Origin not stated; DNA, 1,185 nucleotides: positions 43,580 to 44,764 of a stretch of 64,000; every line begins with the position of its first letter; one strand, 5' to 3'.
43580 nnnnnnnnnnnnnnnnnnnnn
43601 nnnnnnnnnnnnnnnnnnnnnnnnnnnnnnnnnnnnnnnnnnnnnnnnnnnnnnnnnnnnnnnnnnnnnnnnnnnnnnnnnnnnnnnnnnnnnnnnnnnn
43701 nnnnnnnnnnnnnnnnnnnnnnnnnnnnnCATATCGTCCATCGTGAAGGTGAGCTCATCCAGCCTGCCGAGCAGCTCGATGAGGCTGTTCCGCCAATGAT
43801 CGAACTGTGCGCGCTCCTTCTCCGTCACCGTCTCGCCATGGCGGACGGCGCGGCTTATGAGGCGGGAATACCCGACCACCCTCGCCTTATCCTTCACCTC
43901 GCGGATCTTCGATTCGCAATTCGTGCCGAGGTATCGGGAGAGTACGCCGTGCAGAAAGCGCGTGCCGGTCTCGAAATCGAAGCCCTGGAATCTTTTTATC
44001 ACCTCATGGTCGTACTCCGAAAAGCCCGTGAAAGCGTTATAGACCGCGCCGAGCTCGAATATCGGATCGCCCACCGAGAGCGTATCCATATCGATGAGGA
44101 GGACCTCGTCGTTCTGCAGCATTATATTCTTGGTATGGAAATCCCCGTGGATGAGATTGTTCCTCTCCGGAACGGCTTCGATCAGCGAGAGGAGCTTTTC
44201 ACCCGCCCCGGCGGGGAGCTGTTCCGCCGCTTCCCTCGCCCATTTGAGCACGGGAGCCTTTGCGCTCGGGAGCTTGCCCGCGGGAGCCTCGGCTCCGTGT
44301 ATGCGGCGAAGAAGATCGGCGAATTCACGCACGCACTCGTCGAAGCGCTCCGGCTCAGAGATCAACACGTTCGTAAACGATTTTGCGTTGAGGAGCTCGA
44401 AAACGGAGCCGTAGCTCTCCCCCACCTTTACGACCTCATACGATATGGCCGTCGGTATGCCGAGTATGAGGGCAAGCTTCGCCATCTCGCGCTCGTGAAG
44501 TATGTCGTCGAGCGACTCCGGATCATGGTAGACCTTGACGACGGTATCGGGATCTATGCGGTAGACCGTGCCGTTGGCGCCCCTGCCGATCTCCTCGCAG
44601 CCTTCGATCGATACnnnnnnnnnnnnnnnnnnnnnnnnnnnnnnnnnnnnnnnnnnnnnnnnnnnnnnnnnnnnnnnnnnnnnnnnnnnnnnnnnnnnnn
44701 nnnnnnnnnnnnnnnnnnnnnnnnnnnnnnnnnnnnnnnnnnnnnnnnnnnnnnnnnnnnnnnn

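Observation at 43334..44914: Single polypeptide combining STAS antagonist, protein-kinase-like (APH) domain and RsbW-type HATPase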

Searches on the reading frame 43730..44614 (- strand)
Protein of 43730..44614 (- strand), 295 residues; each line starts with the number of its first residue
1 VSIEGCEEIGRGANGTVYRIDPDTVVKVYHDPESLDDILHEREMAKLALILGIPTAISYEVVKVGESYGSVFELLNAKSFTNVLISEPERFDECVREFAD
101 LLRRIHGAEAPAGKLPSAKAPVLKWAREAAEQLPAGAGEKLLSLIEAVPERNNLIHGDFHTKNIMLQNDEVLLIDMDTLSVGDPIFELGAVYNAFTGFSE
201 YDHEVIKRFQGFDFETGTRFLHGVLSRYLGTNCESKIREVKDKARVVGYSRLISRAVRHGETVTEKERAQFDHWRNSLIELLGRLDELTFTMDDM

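Call 43: search_protein_representatives(protein=window:43730-44614:-)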
Query: 295 residues. Proteins with E-value up to 0.001 (for the whole library): 3020; up to 1e-10: 1273; up to 1e-30: 443. The best 150 are listed.
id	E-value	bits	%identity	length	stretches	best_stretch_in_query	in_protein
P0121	1.3e-101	356.1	58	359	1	2-270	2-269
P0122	2.6e-100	351.8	53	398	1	1-291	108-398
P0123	6.2e-97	340.7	54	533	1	1-293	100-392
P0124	8.0e-93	327.2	53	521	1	1-290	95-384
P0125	3.6e-86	305.4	48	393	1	2-290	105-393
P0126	1.2e-85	303.7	51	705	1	1-284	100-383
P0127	5.7e-79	281.8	48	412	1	1-288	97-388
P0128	3.4e-75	269.4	46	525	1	1-288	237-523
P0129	4.4e-75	269.0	43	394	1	1-290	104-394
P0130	5.5e-72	258.9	63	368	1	1-188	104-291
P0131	7.7e-72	258.4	47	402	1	2-290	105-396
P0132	3.8e-71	256.1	47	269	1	32-293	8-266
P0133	1.4e-70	254.3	43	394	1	1-290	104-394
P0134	4.7e-68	245.9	43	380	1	2-265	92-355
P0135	6.8e-68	245.4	44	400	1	2-289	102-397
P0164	1.0e-56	208.8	40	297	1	2-290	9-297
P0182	2.0e-54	201.2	37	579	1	2-288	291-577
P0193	1.1e-52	195.5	37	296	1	1-286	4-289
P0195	1.9e-52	194.8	38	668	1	1-257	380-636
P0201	1.7e-51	191.6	36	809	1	2-291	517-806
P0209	2.8e-50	187.6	39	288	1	1-288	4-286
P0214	9.0e-50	186.0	40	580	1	2-263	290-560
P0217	1.3e-49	185.4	39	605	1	1-260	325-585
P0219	3.3e-49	184.1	33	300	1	1-290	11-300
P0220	3.9e-49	183.9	37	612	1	1-289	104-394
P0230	4.2e-48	180.5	34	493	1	1-288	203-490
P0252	1.3e-46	175.6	34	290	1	2-288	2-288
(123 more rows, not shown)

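Call 44: search_protein_families(library=pfam, proteins=[P0126, P0182, P0195, P0201, P0214, P0217, P0220, P0230, P0164, P0128], max_evalue=0.001)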
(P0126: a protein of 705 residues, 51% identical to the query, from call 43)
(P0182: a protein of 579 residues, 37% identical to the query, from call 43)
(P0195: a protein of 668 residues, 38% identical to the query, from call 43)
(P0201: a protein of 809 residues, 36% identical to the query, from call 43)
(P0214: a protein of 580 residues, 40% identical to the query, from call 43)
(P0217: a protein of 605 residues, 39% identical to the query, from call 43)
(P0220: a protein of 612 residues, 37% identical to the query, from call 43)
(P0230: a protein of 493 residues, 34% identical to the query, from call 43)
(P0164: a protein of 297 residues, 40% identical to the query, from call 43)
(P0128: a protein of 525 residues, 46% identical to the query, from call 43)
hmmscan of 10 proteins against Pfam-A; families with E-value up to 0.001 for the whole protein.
P0126 (705 aa): 4 families
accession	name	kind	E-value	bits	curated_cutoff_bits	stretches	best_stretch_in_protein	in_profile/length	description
PF01636.29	APH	-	5.5e-14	52.9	23.2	1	106-291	3-210/239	Phosphotransferase enzyme family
PF01740.26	STAS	-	8.8e-14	51.6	22.6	1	2-95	4-101/106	STAS domain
PF02811.25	PHP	-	3e-07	31.3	26.4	1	425-497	1-76/164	PHP domain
PF13466.11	STAS_2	-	1.3e-05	25.7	29.2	1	11-86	1-78/80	STAS domain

P0182 (579 aa): 4 families
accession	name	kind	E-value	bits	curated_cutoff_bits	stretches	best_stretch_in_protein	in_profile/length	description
PF13328.12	HD_4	-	2e-22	80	27.2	1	7-135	1-132/156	HD domain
PF01636.29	APH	-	2.3e-13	50.9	23.2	1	295-489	2-219/239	Phosphotransferase enzyme family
PF01966.28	HD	-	5.9e-07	30.2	22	1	28-126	2-115/116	HD domain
PF19974.5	TCAD9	-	0.00055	19.7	40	0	442-482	298-339/429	Ternary complex associated domain 9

P0195 (668 aa): 7 families
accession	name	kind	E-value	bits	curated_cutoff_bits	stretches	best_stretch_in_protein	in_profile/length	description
PF24391.1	HD-CE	-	1.2e-37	130.5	27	1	39-243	1-236/263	HD-CE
PF01636.29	APH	-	8.6e-15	55.6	23.2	1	387-574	4-212/239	Phosphotransferase enzyme family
PF01740.26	STAS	-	5.4e-07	29.8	22.6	1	290-377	13-103/106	STAS domain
PF02958.26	EcKL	-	1.4e-06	28.3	22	1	510-572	193-262/294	Ecdysteroid kinase-like family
PF19974.5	TCAD9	-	6e-06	26.1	40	1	510-572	293-339/429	Ternary complex associated domain 9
PF04655.20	APH_6_hur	-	0.00019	21.3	27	1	521-595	150-225/252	Aminoglycoside/hydroxyurea antibiotic resistance kinase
PF13466.11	STAS_2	-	0.00073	20.1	29.2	0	293-367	4-79/80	STAS domain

P0201 (809 aa): 4 families
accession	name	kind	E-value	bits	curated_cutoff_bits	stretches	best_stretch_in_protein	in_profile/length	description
PF00999.27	Na_H_Exchanger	-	4.8e-45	154.5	26.2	1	25-407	3-373/375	Sodium/hydrogen exchanger, transmembrane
PF01636.29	APH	-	6.4e-13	49.5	23.2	1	525-725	6-229/239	Phosphotransferase enzyme family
PF01740.26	STAS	-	1.9e-12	47.3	22.6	1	429-512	15-102/106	STAS domain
PF13466.11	STAS_2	-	1.8e-11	44.5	29.2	1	429-503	3-79/80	STAS domain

P0214 (580 aa): 5 families
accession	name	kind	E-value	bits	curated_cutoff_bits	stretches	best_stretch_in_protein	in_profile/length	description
PF01636.29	APH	-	1.6e-15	58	23.2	1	296-488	4-212/239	Phosphotransferase enzyme family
PF01740.26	STAS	-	6.1e-10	39.3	22.6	1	199-280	12-97/106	STAS domain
PF13466.11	STAS_2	-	0.00022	21.8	29.2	0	203-276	4-79/80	STAS domain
PF07387.17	Seadorna_VP7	-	0.00067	19.2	20.3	0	443-475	160-192/308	Seadornavirus VP7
PF19974.5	TCAD9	-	0.00094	18.9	40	0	447-485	299-337/429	Ternary complex associated domain 9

P0217 (605 aa): 6 families
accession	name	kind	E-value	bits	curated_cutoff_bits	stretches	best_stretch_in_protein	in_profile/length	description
PF13328.12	HD_4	-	1e-16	61.5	27.2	1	30-157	2-133/156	HD domain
PF01636.29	APH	-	4e-12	46.8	23.2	1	347-521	22-212/239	Phosphotransferase enzyme family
PF01740.26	STAS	-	1.3e-10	41.4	22.6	1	228-318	5-99/106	STAS domain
PF01966.28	HD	-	5.6e-06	27.1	22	1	50-147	2-115/116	HD domain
PF13466.11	STAS_2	-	7.9e-05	23.2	29.2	1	236-312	1-79/80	STAS domain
PF09481.15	CRISPR_Cse1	-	0.00061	19.5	24.7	0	487-574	236-316/450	CRISPR-associated protein Cse1 (CRISPR_cse1)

P0220 (612 aa): 5 families
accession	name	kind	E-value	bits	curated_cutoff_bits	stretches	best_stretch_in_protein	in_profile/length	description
PF01743.26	PolyA_pol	-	1.9e-19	70.7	23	2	498-538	86-126/126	Poly A polymerase head domain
PF01636.29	APH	-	7e-12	46.1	23.2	1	110-297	3-210/239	Phosphotransferase enzyme family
PF01740.26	STAS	-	1e-10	41.7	22.6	1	6-102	7-104/106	STAS domain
PF13466.11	STAS_2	-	8e-10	39.2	29.2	1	12-91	1-79/80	STAS domain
PF19974.5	TCAD9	-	4.4e-05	23.3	40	1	232-299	270-340/429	Ternary complex associated domain 9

P0230 (493 aa): 3 families
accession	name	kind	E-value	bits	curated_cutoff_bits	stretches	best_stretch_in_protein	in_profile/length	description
PF13328.12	HD_4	-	4.8e-18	65.8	27.2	1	8-137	1-133/156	HD domain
PF01636.29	APH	-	2e-14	54.4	23.2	1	213-399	7-215/239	Phosphotransferase enzyme family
PF01966.28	HD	-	2.8e-05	24.8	22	1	31-126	4-114/116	HD domain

P0164 (297 aa): 1 family
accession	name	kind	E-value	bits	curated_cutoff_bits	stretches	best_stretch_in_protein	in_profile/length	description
PF01636.29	APH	-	3.9e-15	56.7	23.2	1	16-217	5-226/239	Phosphotransferase enzyme family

P0128 (525 aa): 4 families
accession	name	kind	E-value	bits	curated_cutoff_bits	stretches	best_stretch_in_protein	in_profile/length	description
PF13581.12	HATPase_c_2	-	5.8e-16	59.1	27.4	1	12-130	7-127/127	Histidine kinase-like ATPase domain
PF01740.26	STAS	-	1.7e-15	57.1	22.6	1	145-232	10-101/106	STAS domain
PF01636.29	APH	-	5.4e-10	39.9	23.2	1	244-431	4-214/239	Phosphotransferase enzyme family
PF13466.11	STAS_2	-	0.00011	22.7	29.2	1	150-224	3-79/80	STAS domain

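Call 48: search_protein_families(library=ncbifam, proteins=[P0220, P0195, P0126], max_evalue=0.001)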
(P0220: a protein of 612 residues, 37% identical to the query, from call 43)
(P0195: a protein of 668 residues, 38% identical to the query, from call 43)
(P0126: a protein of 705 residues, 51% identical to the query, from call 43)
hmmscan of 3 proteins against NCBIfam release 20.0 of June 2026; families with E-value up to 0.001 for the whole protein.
P0220 (612 aa): 13 families
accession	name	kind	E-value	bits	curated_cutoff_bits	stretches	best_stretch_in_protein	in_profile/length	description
TIGR01942.1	pcnB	subfamily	8.3e-32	110.5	305.65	2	497-603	114-223/425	polynucleotide adenylyltransferase PcnB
TIGR02172.1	Fb_sc_TIGR02172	paralog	2.2e-24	86.5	228.2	1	107-333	4-226/226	TIGR02172 family protein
NF008634.1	PRK11623.1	equivalog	3.5e-21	75.3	702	2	497-601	156-263/469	polynucleotide adenylyltransferase PcnB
NF009814.0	PRK13299.1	equivalog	3.5e-19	69.1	290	2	498-597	104-205/396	CCA tRNA nucleotidyltransferase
TIGR02692.1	tRNA_CCA_actino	equivalog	6.2e-18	64.7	438.8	2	496-581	112-203/466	CCA tRNA nucleotidyltransferase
TIGR00377.1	ant_ant_sig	superfamily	8e-14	51.4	53.45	1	5-100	9-105/108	anti-sigma factor antagonist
NF008137.0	PRK10885.1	equivalog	1.2e-12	47.4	451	1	498-569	83-156/409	multifunctional CCA addition/repair protein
NF009813.0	PRK13298.1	equivalog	5.4e-11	42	606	1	492-568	77-155/417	tRNA CCA-pyrophosphorylase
NF009811.0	PRK13296.1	equivalog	3.6e-10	39.3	469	1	488-561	73-145/360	CCA tRNA nucleotidyltransferase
TIGR02886.1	spore_II_AA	equivalog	5.7e-10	39.1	114.75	1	5-102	5-103/106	anti-sigma F factor antagonist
NF041569.1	A-tRNAntase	equivalog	8.6e-08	30.9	1440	1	497-567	565-639/880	A-adding tRNA nucleotidyltransferase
NF009812.0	PRK13297.1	equivalog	2.5e-05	23.6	624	0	499-569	95-165/364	tRNA CCA-pyrophosphorylase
TIGR02906.1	spore_CotS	subfamily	0.00019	20.5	172.7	1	217-297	151-228/314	CotS family spore coat protein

P0195 (668 aa): 9 families
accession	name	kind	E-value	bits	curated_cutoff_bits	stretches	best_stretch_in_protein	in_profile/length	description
TIGR02172.1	Fb_sc_TIGR02172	paralog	1.2e-28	100.5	228.2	1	382-607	3-226/226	TIGR02172 family protein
TIGR00377.1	ant_ant_sig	superfamily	2.2e-10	40.4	53.45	1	290-376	16-105/108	anti-sigma factor antagonist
NF012171.0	APH_6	equivalog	8.1e-07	28.6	325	1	468-580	88-205/270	APH(6)-I family aminoglycoside O-phosphotransferase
NF008738.0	PRK11768.1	equivalog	1.5e-06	27.8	194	1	517-567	183-232/327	serine/threonine protein kinase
TIGR02906.1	spore_CotS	subfamily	6e-05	22.1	172.7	1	502-570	159-227/314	CotS family spore coat protein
TIGR01767.2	MTRK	equivalog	6.7e-05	22.1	275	1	534-618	229-318/401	S-methyl-5-thioribose kinase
NF033059.2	APH_3p_I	exception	7.2e-05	22.3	400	0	394-580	34-238/267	APH(3')-I family aminoglycoside O-phosphotransferase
NF033068.1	APH_3p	equivalog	8e-05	22.3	205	0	395-570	25-215/255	APH(3') family aminoglycoside O-phosphotransferase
TIGR02721.1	ycfN_thiK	equivalog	0.00015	21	299.45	1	478-574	90-189/256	thiamine kinase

P0126 (705 aa): 12 families
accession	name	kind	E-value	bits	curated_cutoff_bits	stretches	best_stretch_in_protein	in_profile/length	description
NF041577.1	nside_bi_sphtase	equivalog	1.9e-33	115.8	400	1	423-681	3-261/276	3',5'-nucleoside bisphosphate phosphatase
TIGR02172.1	Fb_sc_TIGR02172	paralog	2.4e-32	112.6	228.2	1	102-327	3-226/226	TIGR02172 family protein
NF047791.1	RNaseRnm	equivalog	2.7e-29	102.3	375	1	424-681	3-260/275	RNase RNM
NF041661.1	Cycl_ph_dihydrol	equivalog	1.4e-23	83.6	500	2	425-512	1-90/259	phosphoribosyl 1,2-cyclic phosphate 1,2-diphosphodiesterase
TIGR00377.1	ant_ant_sig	superfamily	1.2e-13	50.8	53.45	1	3-95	8-104/108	anti-sigma factor antagonist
NF038032.1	CehA_McbA_metalo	domain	2.2e-10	40.5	80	1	424-503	5-81/315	CehA/McbA family metallohydrolase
TIGR02886.1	spore_II_AA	equivalog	5.3e-08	32.8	114.75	1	3-95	4-100/106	anti-sigma F factor antagonist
NF045780.1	TrlF_fam_ATP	equivalog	2.1e-07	30.1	350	1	422-509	6-104/944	TrlF family AAA-like ATPase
NF006702.0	PRK09248.1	domain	0.0003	20.4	264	0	424-460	5-42/246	PHP domain-containing protein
NF006375.0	PRK08609.1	equivalog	0.00048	18.8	426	1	423-460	336-373/571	DNA polymerase/3'-5' exonuclease PolX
TIGR02906.1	spore_CotS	subfamily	0.00067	18.7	172.7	0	242-301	179-239/314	CotS family spore coat protein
NF004981.0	PRK06361.1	equivalog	0.0009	18.7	117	0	424-467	2-46/217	histidinol phosphate phosphatase domain-containing protein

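Call 72: find_encoding_contigs(protein=P0220, flank=6000, max_places=3)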
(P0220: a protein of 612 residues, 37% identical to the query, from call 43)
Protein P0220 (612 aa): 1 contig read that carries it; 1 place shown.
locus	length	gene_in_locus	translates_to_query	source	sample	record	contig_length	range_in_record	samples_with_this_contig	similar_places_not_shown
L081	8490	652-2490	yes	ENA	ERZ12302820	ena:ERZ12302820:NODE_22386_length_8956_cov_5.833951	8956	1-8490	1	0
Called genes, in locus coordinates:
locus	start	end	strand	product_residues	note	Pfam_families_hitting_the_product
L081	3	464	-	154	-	?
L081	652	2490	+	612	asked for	PF01740:STAS, PF13466:STAS_2, PF01636:APH, PF01743:PolyA_pol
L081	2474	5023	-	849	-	-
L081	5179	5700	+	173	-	PF04167:DUF402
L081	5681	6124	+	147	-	PF02502:LacAB_rpiB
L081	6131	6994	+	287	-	PF00929:RNase_T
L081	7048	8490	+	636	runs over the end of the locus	?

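Call 73: list_cluster_members(proteins=[P0217, P0182, P0230, P0126, P0195, P0201, P0128])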
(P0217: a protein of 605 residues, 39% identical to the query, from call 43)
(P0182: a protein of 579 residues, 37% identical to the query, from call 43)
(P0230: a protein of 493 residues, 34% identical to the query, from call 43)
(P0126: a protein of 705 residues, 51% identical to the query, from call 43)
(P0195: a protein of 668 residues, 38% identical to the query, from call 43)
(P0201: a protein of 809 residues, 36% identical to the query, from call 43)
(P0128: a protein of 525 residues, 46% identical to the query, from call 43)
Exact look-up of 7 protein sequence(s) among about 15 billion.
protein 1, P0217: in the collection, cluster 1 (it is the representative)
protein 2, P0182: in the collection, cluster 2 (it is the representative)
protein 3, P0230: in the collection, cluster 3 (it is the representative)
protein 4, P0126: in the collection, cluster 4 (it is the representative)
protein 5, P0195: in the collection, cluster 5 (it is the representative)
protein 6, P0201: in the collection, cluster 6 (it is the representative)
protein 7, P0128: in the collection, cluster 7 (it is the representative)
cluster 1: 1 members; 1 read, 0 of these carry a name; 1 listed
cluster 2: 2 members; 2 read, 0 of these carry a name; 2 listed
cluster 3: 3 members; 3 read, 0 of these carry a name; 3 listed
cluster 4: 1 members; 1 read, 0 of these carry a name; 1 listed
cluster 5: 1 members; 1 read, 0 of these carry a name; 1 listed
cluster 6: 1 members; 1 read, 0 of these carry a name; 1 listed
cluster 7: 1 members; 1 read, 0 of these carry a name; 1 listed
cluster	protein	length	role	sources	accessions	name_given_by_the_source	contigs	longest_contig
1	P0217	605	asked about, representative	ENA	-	-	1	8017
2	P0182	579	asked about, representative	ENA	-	-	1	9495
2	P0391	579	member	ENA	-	-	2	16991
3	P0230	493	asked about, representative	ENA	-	-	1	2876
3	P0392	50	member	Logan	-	-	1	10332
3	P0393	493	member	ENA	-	-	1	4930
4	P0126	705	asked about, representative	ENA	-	-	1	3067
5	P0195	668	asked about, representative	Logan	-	-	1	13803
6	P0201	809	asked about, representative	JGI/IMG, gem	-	-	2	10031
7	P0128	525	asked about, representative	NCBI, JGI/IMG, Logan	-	-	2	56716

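Call 74: find_encoding_contigs(protein=P0164, flank=5000, max_places=4)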
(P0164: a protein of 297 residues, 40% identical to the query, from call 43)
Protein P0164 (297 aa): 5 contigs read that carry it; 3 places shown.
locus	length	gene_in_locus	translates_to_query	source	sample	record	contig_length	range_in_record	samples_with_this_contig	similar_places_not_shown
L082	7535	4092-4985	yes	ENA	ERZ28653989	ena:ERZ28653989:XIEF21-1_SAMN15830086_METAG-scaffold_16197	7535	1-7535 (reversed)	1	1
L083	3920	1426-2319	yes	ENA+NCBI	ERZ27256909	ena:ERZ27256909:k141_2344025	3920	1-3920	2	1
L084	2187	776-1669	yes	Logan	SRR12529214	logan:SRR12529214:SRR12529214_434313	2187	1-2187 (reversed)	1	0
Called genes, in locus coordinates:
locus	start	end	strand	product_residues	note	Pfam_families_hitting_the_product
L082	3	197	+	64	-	?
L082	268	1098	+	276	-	PF01522:Polysacc_deac_1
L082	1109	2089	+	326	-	PF00924:MS_channel_2nd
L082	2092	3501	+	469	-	-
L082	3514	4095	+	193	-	PF13328:HD_4, PF01966:HD (weak)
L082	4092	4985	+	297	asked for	PF01636:APH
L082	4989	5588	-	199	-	PF00702:Hydrolase (weak), PF12710:HAD (weak)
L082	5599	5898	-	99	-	PF05437:AzlD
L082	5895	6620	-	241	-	PF03591:AzlC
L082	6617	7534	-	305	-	?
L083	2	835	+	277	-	?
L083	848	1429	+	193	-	PF13328:HD_4, PF01966:HD (weak)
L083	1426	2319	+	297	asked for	PF01636:APH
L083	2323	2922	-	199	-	PF00702:Hydrolase (weak), PF12710:HAD (weak)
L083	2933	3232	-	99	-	PF05437:AzlD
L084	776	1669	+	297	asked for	PF01636:APH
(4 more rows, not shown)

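Call 75: find_encoding_contigs(protein=P0219, flank=5000, max_places=4)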
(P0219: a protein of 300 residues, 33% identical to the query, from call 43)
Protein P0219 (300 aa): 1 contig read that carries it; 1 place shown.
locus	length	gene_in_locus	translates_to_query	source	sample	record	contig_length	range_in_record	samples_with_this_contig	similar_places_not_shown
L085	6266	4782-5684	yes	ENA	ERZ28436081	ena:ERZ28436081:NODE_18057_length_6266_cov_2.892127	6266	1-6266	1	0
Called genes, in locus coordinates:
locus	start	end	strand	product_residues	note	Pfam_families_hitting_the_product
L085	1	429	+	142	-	?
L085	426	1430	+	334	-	PF09084:NMT1, PF13379:NMT1_2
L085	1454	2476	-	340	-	PF02504:FA_synthesis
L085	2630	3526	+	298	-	PF00781:DAGK_cat, PF19279:YegS_C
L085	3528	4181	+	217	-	PF03167:UDG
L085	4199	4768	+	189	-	PF13328:HD_4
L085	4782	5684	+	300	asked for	PF26324:HopBF1_kinase (weak), PF01636:APH, PF01633:Choline_kinase (weak)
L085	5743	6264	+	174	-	?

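Call 76: find_encoding_contigs(protein=P0193, flank=4000, max_places=2)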
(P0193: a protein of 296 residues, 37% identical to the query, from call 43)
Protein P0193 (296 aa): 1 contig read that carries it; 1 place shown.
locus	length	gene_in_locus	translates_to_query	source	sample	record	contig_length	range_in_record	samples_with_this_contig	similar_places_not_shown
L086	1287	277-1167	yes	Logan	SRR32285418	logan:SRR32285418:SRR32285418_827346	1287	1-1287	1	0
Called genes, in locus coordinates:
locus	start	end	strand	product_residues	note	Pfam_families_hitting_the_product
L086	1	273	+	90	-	?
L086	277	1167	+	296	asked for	PF01636:APH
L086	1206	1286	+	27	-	?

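Call 77: find_encoding_contigs(protein=P0209, flank=4000, max_places=2)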
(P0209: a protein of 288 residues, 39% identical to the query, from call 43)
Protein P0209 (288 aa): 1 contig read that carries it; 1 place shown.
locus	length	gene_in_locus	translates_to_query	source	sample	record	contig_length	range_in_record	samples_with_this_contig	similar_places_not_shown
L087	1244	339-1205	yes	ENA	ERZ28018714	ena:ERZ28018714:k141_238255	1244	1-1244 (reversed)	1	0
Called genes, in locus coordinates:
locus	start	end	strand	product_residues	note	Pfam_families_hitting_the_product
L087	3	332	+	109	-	?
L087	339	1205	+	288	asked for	PF01636:APH, PF19974:TCAD9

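Call 78: find_encoding_contigs(protein=P0252, flank=4000, max_places=2)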
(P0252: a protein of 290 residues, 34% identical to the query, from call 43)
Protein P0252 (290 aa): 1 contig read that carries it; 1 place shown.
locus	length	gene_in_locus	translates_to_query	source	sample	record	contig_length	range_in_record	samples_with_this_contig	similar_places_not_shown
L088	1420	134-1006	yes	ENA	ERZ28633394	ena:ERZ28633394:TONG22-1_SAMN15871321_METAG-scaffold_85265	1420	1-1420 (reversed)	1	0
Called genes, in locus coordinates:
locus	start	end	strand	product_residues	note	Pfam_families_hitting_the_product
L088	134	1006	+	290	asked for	PF01636:APH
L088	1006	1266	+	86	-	-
